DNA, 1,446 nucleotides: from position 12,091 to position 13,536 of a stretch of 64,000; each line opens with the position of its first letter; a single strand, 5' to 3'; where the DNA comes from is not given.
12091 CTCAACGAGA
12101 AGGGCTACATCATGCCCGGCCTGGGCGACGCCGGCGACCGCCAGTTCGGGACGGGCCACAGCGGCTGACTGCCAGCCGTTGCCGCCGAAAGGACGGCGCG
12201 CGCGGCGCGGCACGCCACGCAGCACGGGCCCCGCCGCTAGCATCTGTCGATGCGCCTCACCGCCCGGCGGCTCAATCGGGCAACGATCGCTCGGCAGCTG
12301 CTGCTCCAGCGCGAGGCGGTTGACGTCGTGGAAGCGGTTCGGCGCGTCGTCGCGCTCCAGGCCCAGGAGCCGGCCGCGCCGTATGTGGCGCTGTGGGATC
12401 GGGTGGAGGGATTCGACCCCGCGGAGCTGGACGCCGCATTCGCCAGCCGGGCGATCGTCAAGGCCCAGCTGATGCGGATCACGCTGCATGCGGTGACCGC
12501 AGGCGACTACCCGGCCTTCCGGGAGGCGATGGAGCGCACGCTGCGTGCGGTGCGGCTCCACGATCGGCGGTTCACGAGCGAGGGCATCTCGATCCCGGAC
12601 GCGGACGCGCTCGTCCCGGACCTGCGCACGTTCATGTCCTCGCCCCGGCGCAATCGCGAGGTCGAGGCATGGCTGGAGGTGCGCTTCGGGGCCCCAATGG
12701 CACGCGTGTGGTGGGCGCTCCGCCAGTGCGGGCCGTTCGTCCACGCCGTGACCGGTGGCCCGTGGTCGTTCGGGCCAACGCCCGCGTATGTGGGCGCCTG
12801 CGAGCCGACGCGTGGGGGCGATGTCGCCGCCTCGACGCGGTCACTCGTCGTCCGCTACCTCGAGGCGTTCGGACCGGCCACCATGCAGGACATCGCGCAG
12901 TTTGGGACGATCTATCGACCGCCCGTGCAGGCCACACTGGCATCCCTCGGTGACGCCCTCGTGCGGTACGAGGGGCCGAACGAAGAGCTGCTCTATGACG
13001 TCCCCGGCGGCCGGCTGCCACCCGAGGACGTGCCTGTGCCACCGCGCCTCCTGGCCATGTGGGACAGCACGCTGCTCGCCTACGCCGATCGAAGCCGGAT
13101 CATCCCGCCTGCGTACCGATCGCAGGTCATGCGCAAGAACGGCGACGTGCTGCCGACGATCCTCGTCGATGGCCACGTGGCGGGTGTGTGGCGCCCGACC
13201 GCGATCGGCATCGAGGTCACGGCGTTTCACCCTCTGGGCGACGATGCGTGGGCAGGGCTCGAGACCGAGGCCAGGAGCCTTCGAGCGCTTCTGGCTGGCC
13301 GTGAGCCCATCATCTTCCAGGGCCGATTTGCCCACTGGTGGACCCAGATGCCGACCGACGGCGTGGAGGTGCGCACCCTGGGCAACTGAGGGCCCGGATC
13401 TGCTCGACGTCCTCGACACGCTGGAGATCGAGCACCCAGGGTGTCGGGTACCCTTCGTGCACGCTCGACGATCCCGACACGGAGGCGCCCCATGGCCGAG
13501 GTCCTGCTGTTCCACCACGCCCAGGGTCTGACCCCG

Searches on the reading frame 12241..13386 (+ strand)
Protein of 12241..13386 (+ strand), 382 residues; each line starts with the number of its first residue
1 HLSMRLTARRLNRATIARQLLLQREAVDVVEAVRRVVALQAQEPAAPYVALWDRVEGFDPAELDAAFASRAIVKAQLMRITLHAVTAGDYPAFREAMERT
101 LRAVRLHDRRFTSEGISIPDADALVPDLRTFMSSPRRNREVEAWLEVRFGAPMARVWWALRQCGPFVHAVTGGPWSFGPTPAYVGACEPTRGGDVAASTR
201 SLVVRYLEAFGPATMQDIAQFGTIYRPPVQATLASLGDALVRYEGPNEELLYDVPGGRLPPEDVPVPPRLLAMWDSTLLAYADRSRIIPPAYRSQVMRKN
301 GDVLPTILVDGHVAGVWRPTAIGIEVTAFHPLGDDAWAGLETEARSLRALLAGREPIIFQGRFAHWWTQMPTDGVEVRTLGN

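Call 72: search_protein_families(library=pfam, max_evalue=0.00001, proteins=[window:12241-13386:+])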
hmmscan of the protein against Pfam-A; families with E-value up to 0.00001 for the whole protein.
window:12241-13386:+ (382 aa): 1 family
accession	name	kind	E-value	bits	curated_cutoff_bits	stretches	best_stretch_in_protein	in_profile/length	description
PF06224.18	AlkZ-like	-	2e-67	228.6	25.9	1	33-348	1-327/329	DNA glycosylase AlkZ-like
